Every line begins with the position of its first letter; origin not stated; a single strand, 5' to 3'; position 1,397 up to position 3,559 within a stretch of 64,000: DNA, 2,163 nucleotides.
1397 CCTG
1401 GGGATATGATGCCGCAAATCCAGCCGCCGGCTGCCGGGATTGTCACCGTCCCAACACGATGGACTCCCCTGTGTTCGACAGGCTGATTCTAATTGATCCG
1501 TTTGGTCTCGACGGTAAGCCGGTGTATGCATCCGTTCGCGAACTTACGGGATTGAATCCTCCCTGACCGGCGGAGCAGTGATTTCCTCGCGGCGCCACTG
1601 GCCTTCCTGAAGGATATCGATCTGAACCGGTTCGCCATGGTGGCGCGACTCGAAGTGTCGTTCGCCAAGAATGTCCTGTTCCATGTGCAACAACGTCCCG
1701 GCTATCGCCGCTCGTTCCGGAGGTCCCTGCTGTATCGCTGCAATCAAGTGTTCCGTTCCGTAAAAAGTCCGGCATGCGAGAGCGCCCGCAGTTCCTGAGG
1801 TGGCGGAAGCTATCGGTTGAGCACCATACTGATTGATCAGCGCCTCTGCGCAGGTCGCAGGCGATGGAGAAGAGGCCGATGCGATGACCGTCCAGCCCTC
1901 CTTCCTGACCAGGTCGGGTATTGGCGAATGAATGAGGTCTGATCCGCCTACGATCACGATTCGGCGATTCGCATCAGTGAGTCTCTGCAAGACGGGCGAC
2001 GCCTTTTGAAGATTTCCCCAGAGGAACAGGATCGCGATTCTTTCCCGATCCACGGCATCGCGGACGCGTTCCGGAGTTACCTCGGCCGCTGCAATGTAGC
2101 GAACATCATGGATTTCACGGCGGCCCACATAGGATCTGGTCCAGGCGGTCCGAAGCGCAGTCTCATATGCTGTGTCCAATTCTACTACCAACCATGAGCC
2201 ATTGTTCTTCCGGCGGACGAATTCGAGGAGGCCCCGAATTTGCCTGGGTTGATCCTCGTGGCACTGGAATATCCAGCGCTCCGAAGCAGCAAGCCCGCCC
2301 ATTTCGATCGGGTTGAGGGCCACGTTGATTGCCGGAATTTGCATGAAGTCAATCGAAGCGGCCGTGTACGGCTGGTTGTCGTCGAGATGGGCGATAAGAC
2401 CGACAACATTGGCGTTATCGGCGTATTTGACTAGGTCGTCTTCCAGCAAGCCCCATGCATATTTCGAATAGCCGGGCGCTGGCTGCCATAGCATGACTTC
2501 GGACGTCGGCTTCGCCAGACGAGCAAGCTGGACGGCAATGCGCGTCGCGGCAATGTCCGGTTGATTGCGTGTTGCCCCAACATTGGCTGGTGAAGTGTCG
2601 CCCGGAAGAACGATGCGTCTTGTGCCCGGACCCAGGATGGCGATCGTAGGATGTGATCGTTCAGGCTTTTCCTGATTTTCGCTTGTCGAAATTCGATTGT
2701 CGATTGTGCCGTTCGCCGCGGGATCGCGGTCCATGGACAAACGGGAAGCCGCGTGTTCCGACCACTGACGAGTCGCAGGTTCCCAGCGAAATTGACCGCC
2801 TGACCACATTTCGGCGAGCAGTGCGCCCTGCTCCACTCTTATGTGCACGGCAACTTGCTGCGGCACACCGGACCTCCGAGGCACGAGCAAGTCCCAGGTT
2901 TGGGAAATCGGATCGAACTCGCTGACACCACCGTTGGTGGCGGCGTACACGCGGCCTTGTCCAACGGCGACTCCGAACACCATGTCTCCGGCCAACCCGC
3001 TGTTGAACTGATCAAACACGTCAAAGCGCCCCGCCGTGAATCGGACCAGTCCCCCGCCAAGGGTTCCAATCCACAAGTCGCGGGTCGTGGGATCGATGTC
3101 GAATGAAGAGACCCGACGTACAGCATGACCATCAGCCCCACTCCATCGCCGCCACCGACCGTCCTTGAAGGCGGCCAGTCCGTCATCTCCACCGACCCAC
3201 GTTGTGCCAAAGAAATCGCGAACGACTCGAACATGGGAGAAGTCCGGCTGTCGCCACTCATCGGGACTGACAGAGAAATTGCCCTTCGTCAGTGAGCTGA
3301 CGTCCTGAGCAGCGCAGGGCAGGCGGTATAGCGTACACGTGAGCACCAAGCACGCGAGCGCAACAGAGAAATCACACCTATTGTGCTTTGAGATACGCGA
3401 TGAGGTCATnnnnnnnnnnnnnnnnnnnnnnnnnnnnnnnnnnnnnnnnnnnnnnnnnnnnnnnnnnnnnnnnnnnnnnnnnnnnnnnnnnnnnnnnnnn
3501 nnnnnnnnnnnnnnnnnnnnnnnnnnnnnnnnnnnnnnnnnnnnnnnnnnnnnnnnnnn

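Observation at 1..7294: Hydrazine-synthase-like domain inventory (HzsA-like protein plus propeller-CCP/MauG fusion) in a translationally coupled heme operon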

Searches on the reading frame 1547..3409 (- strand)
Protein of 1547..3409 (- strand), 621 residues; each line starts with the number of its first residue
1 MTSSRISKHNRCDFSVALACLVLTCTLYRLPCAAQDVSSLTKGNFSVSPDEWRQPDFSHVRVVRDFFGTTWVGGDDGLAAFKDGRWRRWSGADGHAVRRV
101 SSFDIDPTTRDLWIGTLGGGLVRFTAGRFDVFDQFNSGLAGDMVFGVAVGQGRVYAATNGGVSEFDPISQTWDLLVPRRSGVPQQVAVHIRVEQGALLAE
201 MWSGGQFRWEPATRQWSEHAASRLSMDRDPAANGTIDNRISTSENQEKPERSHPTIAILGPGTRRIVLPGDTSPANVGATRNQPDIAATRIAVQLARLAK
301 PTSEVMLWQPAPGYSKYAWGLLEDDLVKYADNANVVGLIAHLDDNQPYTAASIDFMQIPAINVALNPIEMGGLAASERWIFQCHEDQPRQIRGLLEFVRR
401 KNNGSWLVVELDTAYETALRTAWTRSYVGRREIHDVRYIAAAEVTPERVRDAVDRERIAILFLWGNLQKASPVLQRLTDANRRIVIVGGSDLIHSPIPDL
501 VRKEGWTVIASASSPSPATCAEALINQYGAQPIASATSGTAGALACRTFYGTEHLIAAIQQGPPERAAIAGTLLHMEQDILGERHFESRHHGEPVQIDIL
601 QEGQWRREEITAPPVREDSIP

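Call 3: search_protein_families(library=pfam, proteins=[window:1547-3409:-], max_evalue=0.1)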
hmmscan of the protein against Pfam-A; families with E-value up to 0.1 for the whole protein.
window:1547-3409:- (621 aa): 1 family
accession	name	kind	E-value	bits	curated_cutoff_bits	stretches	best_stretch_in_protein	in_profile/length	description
PF24213.1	DUF7434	-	0.026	15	27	1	139-156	14-31/40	Family of unknown function (DUF7434)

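Call 4: search_protein_families(library=ncbifam, proteins=[window:1547-3409:-], max_evalue=0.1)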
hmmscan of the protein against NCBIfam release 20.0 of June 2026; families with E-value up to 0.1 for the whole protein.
window:1547-3409:- (621 aa): 0 families

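Call 30: find_homologous_proteins(query=window:1547-3409:-, max_evalue=0.00001)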
Query window:1547-3409:- (621 aa): 97 proteins with E <= 0.00001 among 8000 candidates.
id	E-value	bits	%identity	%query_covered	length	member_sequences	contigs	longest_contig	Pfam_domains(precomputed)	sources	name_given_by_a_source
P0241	0.0e+0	1431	100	100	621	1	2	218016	-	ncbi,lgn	-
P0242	2.2e-208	712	56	90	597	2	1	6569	-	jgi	jgi:hypothetical protein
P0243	1.2e-192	660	51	98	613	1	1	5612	PF13458.13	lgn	-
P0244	2.1e-187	642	49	100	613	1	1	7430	-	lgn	-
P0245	7.2e-185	634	51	91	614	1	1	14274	-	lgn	-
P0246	1.5e-105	372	40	90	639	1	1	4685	PF13458.13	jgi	-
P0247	3.4e-84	301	46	33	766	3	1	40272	PF07494.18,PF13458.13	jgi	jgi:ABC-type branched-subunit amino acid transport system substrate-binding protein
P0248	9.9e-84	300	32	89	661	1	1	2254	PF13458.13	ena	-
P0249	1.3e-63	233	31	87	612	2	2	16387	PF13458.13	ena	-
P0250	2.4e-61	226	47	25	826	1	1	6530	PF07494.18,PF13458.13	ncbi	-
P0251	2.7e-61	226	44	25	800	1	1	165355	PF07494.18,PF13458.13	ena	-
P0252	1.2e-59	220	47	24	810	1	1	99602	PF07494.18,PF13458.13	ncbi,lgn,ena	-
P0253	3.8e-57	212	51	24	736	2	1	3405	PF07494.18,PF13458.13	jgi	jgi:hypothetical protein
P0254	5.1e-55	205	27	58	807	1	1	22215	PF13458.13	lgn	-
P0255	1.1e-54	204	39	32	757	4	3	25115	PF07494.18,PF13458.13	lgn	-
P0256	3.1e-52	196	48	27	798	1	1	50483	PF13458.13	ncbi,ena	-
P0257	1.3e-51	194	28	92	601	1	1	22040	PF13458.13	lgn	-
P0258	3.6e-50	189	46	25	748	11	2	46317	PF07494.18,PF13458.13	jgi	jgi:ABC-type branched-subunit amino acid transport system substrate-binding protein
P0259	1.3e-49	187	48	25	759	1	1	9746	PF13458.13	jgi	jgi:ABC-type branched-subunit amino acid transport system substrate-binding protein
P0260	1.3e-49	187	47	28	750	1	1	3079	PF07494.18,PF13458.13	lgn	-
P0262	1.0e-46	178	42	25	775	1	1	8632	PF07494.18,PF13458.13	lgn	-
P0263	3.6e-45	172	45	32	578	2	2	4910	PF07494.18,PF13458.13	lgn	-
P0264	8.7e-43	165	44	32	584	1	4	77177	PF07494.18,PF13458.13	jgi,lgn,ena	-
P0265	9.4e-43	164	49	24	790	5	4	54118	PF07494.18,PF13458.13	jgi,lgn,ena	jgi:hypothetical protein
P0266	5.6e-41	159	46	26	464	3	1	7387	PF07494.18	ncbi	ncbi:MAG: two-component regulator propeller domain-containing protein, partial [Phycisphaerae bacter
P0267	1.7e-39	154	48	22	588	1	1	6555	PF07494.18,PF13458.13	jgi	jgi:hypothetical protein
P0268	1.2e-36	144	45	24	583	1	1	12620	PF07494.18,PF13458.13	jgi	-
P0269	6.0e-36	142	48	26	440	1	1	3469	PF07494.18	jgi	-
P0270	3.1e-29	120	29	20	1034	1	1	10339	PF07495.20,PF07494.18,PF07730.20,PF02518.32,PF16819.12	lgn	-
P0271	1.7e-27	114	41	24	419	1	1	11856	PF07494.18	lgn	-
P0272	4.1e-26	109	33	17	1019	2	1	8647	PF07495.20,PF23748.2,PF07494.18,PF13581.13,PF07730.20,PF02518.32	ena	-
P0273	1.9e-24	104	38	26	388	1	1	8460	PF07494.18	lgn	-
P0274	3.4e-23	100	37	24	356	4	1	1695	PF10983.14,PF07494.18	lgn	-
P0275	5.4e-23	99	36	15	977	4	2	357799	PF07495.20,PF07494.18,PF24684.2,PF00990.27,PF08450.19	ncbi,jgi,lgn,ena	ncbi:MAG: ligand-binding sensor domain-containing diguanylate cyclase [Acidobacteriota bacterium]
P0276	7.2e-23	99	37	16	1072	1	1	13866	PF07495.20,PF23748.2,PF07494.18,PF02518.32,PF00512.32,PF15533.13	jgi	jgi:ligand-binding sensor domain-containing protein/signal transduction histidine kinase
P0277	5.1e-22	96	43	15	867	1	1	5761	PF07495.20,PF23748.2,PF07494.18,PF16819.12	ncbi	-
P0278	6.3e-22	96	29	30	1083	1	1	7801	PF07495.20,PF07494.18,PF02518.32,PF00512.32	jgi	jgi:signal transduction histidine kinase/ligand-binding sensor domain-containing protein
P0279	9.7e-22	95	32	17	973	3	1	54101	PF07495.20,PF23748.2,PF07494.18,PF00990.27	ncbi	-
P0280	2.2e-20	91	41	15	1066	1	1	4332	PF07495.20,PF23748.2,PF07494.18,PF02518.32,PF00512.32,PF16819.12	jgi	jgi:signal transduction histidine kinase/ligand-binding sensor domain-containing protein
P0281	8.6e-19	85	33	27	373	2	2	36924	PF07494.18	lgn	-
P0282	1.3e-18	85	35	16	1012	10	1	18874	PF07495.20,PF07494.18,PF13581.13,PF07730.20,PF02518.32,PF16819.12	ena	-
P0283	2.2e-18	84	35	16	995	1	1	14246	PF07495.20,PF23748.2,PF07494.18,PF00990.27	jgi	-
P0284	2.3e-18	84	48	10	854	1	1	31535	PF07495.20,PF07494.18,PF08450.19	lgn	-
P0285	2.8e-17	80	36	16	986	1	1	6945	PF07495.20,PF23748.2,PF07494.18,PF07730.20,PF02518.32,PF16819.12,PF15533.13,PF08450.19,PF15535.13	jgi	jgi:ligand-binding sensor domain-containing protein/signal transduction histidine kinase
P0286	4.6e-17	80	36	13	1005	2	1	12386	PF07495.20,PF07494.18,PF13581.13,PF07730.20,PF02518.32,PF16819.12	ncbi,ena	-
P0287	9.2e-17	79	36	22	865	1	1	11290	PF07495.20,PF07494.18,PF20067.6,PF16819.12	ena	-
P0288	6.6e-16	76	46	11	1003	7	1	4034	PF07495.20,PF07494.18,PF16819.12,PF00990.27,PF08450.19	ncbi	-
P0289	8.5e-16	75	38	14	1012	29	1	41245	PF07495.20,PF07494.18,PF13581.13,PF07730.20,PF02518.32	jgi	-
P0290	5.2e-15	73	32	16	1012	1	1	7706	PF07495.20,PF07494.18,PF13581.13,PF07730.20,PF02518.32,PF16819.12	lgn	-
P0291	9.2e-15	72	31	21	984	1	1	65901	PF07495.20,PF07494.18,PF07730.20,PF02518.32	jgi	jgi:ligand-binding sensor domain-containing protein/signal transduction histidine kinase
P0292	1.7e-14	71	37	14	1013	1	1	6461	PF07495.20,PF07494.18,PF07730.20,PF02518.32,PF16819.12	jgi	jgi:signal transduction histidine kinase/ligand-binding sensor domain-containing protein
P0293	2.1e-14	71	31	22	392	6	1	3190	PF07494.18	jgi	-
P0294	2.5e-14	71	33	19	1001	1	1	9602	PF07495.20,PF23748.2,PF07494.18,PF07730.20,PF02518.32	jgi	jgi:signal transduction histidine kinase/ligand-binding sensor domain-containing protein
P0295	6.8e-14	69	29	29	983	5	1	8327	PF02089.22,PF07494.18,PF20943.4,PF07819.20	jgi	jgi:hypothetical protein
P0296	1.1e-13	68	30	26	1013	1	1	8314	PF07495.20,PF07494.18,PF07730.20,PF02518.32,PF16819.12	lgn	-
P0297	2.8e-13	67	38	13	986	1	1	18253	PF07495.20,PF07494.18,PF13581.13,PF07730.20,PF02518.32,PF16819.12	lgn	-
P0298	5.5e-13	66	27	22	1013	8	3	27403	PF07495.20,PF07494.18,PF13581.13,PF07730.20,PF02518.32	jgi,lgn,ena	jgi:signal transduction histidine kinase/ligand-binding sensor domain-containing protein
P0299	7.4e-13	66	34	16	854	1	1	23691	PF07495.20,PF23748.2,PF07494.18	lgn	-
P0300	1.5e-12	65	38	10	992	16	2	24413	PF07495.20,PF07494.18,PF07730.20,PF02518.32,PF08450.19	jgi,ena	jgi:ligand-binding sensor domain-containing protein/two-component sensor histidine kinase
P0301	5.3e-12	63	39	13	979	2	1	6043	PF07495.20,PF07494.18,PF07730.20,PF02518.32,PF24684.2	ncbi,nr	ncbi:MAG TPA: two-component regulator propeller domain-containing protein [Blastocatellia bacterium]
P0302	1.1e-11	62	38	10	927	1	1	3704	PF07495.20,PF23748.2,PF07494.18,PF07730.20,PF02518.32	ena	-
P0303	2.9e-11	60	28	29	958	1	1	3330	PF02089.22,PF07494.18,PF20067.6,PF00561.27,PF07819.20,PF06739.18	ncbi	-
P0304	3.0e-11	60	28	19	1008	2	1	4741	PF07495.20,PF07494.18,PF07730.20,PF02518.32,PF16819.12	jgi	jgi:ligand-binding sensor domain-containing protein/signal transduction histidine kinase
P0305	8.9e-11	59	34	15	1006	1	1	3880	PF07495.20,PF07494.18,PF07730.20,PF02518.32,PF16819.12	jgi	jgi:signal transduction histidine kinase/ligand-binding sensor domain-containing protein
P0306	1.7e-10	58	36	16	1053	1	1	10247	PF07495.20,PF23748.2,PF07494.18,PF16819.12,PF00990.27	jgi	jgi:diguanylate cyclase (GGDEF)-like protein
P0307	2.3e-10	57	36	17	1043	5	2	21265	PF07495.20,PF07494.18,PF07730.20,PF02518.32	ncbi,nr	ncbi:MAG TPA: two-component regulator propeller domain-containing protein [Verrucomicrobiota bacteri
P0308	5.4e-10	56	30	26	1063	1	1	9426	PF07495.20,PF07494.18,PF13581.13,PF07730.20,PF02518.32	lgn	-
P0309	5.8e-10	56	26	29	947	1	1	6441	PF02089.22,PF07494.18,PF20067.6,PF07819.20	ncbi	-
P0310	6.8e-10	56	36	15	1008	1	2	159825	PF07495.20,PF07494.18,PF13581.13,PF07730.20,PF02518.32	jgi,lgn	jgi:ligand-binding sensor domain-containing protein/signal transduction histidine kinase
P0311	1.2e-9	55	34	14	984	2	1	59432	PF07495.20,PF23748.2,PF07494.18,PF07730.20,PF02518.32,PF16819.12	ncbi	-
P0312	3.1e-9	54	37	10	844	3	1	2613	PF07495.20,PF23748.2,PF07494.18,PF07730.20,PF02518.32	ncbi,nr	ncbi:MAG: hypothetical protein JO185_19445, partial [Acidobacteriaceae bacterium]|nr:hypothetical pr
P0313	4.5e-9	53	28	25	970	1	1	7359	PF07495.20,PF07494.18,PF07730.20,PF02518.32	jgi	jgi:signal transduction histidine kinase/ligand-binding sensor domain-containing protein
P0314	1.3e-8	52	35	13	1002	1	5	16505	PF07495.20,PF07494.18,PF16819.12,PF24684.2,PF00990.27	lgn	-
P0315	1.6e-8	51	30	17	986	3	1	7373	PF07495.20,PF23748.2,PF07494.18,PF07730.20,PF02518.32,PF16819.12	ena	-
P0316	2.7e-8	51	33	19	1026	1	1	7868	PF07495.20,PF07494.18,PF13581.13,PF07730.20,PF02518.32,PF16819.12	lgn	-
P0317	3.5e-8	50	31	17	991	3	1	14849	PF07495.20,PF07494.18,PF07730.20,PF02518.32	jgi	jgi:ligand-binding sensor domain-containing protein/two-component sensor histidine kinase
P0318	4.0e-8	50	37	17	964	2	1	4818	PF07495.20,PF07494.18,PF07730.20,PF02518.32,PF08450.19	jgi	jgi:signal transduction histidine kinase/ligand-binding sensor domain-containing protein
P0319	4.1e-8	50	29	21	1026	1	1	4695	PF07495.20,PF07494.18,PF07730.20,PF02518.32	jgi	jgi:ligand-binding sensor domain-containing protein/anti-sigma regulatory factor (Ser/Thr protein ki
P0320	5.1e-8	50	43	12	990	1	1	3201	PF07495.20,PF07494.18,PF13581.13,PF07730.20,PF02518.32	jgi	jgi:signal transduction histidine kinase/ligand-binding sensor domain-containing protein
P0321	8.3e-8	49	36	17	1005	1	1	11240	PF07495.20,PF07494.18,PF13581.13,PF07730.20,PF02518.32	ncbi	-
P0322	1.2e-7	48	37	15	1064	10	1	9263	PF07495.20,PF07494.18,PF02518.32,PF00512.32,PF16819.12,PF24684.2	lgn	-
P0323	1.4e-7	48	34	16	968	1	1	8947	PF07495.20,PF23748.2,PF07494.18,PF20067.6,PF16819.12,PF00990.27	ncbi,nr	ncbi:MAG TPA: two-component regulator propeller domain-containing protein [Thermoanaerobaculia bacte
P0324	1.5e-7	48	37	10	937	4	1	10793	PF07495.20,PF23748.2,PF07494.18,PF07730.20,PF02518.32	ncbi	ncbi:MAG: two-component regulator propeller domain-containing protein [Bryobacteraceae bacterium]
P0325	1.6e-7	48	35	10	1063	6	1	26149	PF07495.20,PF07494.18,PF13581.13,PF07730.20,PF02518.32,PF16819.12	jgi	jgi:signal transduction histidine kinase/ligand-binding sensor domain-containing protein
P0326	2.0e-7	48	32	15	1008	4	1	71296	PF07495.20,PF07494.18,PF13581.13,PF07730.20,PF02518.32,PF16819.12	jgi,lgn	jgi:signal transduction histidine kinase/ligand-binding sensor domain-containing protein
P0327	2.0e-7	48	35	15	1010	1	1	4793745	PF07495.20,PF07494.18,PF07730.20,PF02518.32,PF16819.12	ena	-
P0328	5.4e-7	46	33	23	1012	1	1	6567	PF07495.20,PF07494.18,PF13581.13,PF07730.20,PF02518.32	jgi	jgi:signal transduction histidine kinase/ligand-binding sensor domain-containing protein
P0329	1.1e-6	45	37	17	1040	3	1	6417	PF07495.20,PF07494.18,PF13581.13,PF07730.20,PF02518.32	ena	-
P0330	1.4e-6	45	30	18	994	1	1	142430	PF07495.20,PF07494.18,PF07730.20,PF02518.32,PF16819.12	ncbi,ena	-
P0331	1.8e-6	45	42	11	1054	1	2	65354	PF07495.20,PF07494.18,PF07730.20,PF02518.32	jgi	jgi:signal transduction histidine kinase/ligand-binding sensor domain-containing protein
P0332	2.3e-6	44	39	14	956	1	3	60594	PF07495.20,PF07494.18,PF07730.20,PF02518.32,PF16819.12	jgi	jgi:ligand-binding sensor domain-containing protein/signal transduction histidine kinase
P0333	3.1e-6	44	38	12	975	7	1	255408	PF07495.20,PF07494.18,PF07730.20,PF02518.32,PF08450.19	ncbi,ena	-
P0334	4.8e-6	43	30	20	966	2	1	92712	PF07495.20,PF07494.18,PF13581.13,PF07730.20,PF02518.32,PF16819.12,PF24684.2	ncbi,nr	ncbi:MAG TPA: two-component regulator propeller domain-containing protein [Bryobacteraceae bacterium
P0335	5.0e-6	43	35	17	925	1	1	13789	PF02089.22,PF07494.18,PF01674.25,PF20943.4,PF00561.27,PF07819.20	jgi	jgi:pimeloyl-ACP methyl ester carboxylesterase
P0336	5.0e-6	43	30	17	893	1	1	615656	PF07495.20,PF07494.18,PF07730.20,PF02518.32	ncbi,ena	-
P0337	5.0e-6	43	35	18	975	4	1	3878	PF07495.20,PF07494.18,PF07730.20,PF02518.32,PF08450.19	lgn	-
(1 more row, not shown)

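Call 35: search_protein_families(library=pfam, proteins=[P0243], max_evalue=0.01)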
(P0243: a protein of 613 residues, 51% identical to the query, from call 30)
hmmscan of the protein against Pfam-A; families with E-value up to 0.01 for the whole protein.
P0243 (613 aa): 1 family
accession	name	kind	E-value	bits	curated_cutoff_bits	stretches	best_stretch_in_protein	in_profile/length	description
PF13458.12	Peripla_BP_6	-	3.4e-09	37.3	31.7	1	348-579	92-323/343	Periplasmic binding protein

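Call 45: predict_structure(alignment_id=A3)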
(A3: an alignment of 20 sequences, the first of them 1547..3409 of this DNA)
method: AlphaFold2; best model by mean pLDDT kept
length: 621 residues; sequences in the alignment: 20
mean_pLDDT: 80.2   pTM: 0.83
mean pLDDT of the five models: 80.2, 77.9, 77.6, 77.3, 75.2
residues with pLDDT >= 90: 303; 70-90: 177; 50-70: 60; < 50: 81
segments of 3 or more residues with pLDDT < 50: 1-43, 223-247, 274-279, 619-621
pLDDT, mean of each block of 10 residues (from residue 1): 33 35 35 29 60 75 89 90 89 73 93 93 90 86 94 94 92 89 85 91 86 86 40 36 44 86 69 52 86 90 78 56 87 93 90 92 88 66 92 93 92 91 96 94 95 95 94 93 93 92 92 72 89 67 92 96 90 94 90 88 91 58 42
secondary structure, 60 per line:
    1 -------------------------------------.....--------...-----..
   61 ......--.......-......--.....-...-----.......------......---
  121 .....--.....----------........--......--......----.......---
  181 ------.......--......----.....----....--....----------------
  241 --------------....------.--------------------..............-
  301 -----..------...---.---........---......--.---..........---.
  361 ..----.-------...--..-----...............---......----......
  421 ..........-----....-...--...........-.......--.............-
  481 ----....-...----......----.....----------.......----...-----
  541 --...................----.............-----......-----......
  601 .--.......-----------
elements in order: H38-42 E59-66 E69-75 E77-82 E85-89 E99-105 E112-117 E121-125 E128-132 E143-150 E153-158 E161-166 E171-177 E187-193 E196-201 E206-210 E215-218 H221-224 E255-258 H286-299 H324-331 E335-340 H347-356 E360-362 H387-401 E405-410 H415-430 E436-439 H446-456 E458-464 H467-479 E485-488 H497-502 E507-511 H522-528 H543-561 H566-578 H584-589 E595-601 E604-610

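Call 48: fold_search(model_id=the predicted structure, library=pdb)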
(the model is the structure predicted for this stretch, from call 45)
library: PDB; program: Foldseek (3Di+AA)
matches with E <= 10: 1763; with E <= 0.001: 724
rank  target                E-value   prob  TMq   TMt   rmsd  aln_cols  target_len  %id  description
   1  3td9                  2.2e-11  1.00  0.23  0.36  12.6       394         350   13  Crystal structure of a Leucine binding protein LivK (TM1135) from Thermotoga maritima MSB8 at 1.90 A resolution (released 2011-09-07)
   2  3hut                  3.8e-10  1.00  0.26  0.38  10.4       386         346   12  Crystal structure of a putative branched-chain amino acid ABC transporter from Rhodospirillum rubrum (released 2009-06-30)
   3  7ks0_B                5.6e-10  1.00  0.23  0.20  12.5       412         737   11  GluK2/K5 with 6-Cyano-7-nitroquinoxaline-2,3-dione (CNQX) (released 2021-03-24)
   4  9mzl_D                5.6e-10  1.00  0.23  0.20  13.8       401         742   12  CryoEM structure of GluK2 bound to glutamate in the transition state (released 2026-02-04)
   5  5fwx_B                8.7e-10  1.00  0.24  0.36  12.6       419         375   10  Crystal structure of the AMPA receptor GluA2/A4 N-terminal domain heterodimer (released 2016-03-16)
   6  4q6b                  1.2e-09  1.00  0.22  0.34  11.8       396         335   13  Crystal Structure of ABC Transporter Substrate-Binding Protein fromDesulfitobacterium hafniense complex with Leu (released 2014-07-02)
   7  7ks3_B                1.3e-09  1.00  0.24  0.21  12.4       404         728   11  GluK2/K5 with L-Glu (released 2021-03-24)
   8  3h6h_B                1.3e-09  1.00  0.23  0.35  13.1       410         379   11  Crystal structure of the GluR6 amino terminal domain dimer assembly MPD form (released 2009-05-26)
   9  9c60_D                1.8e-09  1.00  0.24  0.20  13.4       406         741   10  CryoEM structure of kainate receptor Gluk2 in apo state (released 2025-07-02)
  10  4n0q_A                2.8e-09  1.00  0.23  0.37  12.7       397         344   14  Crystal Structure of an ABC transporter, substrate-binding protein from Brucella melitensis 16M in complex with L-Leuc (released 2013-11-06)
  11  8gc2_B                2.8e-09  1.00  0.24  0.21  12.4       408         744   10  Domoate-bound GluK2 kainate receptor in partially-open conformation 1 (released 2024-03-13)
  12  5cnj_B                3.1e-09  1.00  0.22  0.28  14.9       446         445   12  mGlur2 with glutamate analog (released 2015-09-09)
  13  3qlu_A                4.3e-09  1.00  0.24  0.36  12.3       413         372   12  Crystal structure of the GluK2/GluK5 (GluR6/KA2) ATD dimer assembly (released 2011-08-03)
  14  9mzi_D                4.3e-09  1.00  0.23  0.20  13.1       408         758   10  CryoEM structure of GluK2 bound to glutamate in the deep desensitized state 3 (released 2026-02-04)
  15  4xas_A                4.3e-09  1.00  0.21  0.28  15.2       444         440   11  mGluR2 ECD ligand complex (released 2015-02-04)
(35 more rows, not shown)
